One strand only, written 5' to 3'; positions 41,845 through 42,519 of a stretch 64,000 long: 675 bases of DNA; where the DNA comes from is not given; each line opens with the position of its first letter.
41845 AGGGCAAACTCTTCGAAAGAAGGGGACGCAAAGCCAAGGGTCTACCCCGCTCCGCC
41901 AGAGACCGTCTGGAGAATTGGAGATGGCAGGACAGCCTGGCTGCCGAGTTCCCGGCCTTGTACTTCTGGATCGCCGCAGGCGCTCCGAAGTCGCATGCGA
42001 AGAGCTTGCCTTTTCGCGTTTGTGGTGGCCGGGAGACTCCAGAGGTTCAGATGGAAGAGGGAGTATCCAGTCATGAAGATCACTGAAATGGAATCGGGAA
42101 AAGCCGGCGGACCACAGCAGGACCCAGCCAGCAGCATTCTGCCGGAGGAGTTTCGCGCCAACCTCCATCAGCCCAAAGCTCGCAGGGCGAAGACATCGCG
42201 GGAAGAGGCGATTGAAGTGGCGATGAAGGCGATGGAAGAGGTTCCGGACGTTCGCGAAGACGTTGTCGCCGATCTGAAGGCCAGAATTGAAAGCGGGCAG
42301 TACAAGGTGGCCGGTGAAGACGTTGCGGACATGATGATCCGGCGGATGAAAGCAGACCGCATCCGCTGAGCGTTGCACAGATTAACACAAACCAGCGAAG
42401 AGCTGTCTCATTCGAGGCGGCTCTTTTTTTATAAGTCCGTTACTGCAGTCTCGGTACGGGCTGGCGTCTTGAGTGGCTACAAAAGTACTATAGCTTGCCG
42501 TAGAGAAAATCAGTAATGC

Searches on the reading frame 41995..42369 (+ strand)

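Call 76: search_protein_families(library=ncbifam, proteins=[window:41995-42369:+], max_evalue=0.1)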
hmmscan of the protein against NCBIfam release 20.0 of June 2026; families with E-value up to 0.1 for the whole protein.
window:41995-42369:+ (124 aa): 2 families
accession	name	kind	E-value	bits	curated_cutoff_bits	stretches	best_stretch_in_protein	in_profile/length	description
TIGR03824.1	FlgM_jcvi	equivalog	1.2e-08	35.6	40.75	1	61-117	40-96/98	flagellar biosynthesis anti-sigma factor FlgM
NF038403.1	perm_prefix_1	domain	0.034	14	30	1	45-89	11-57/59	permease prefix domain 1-containing protein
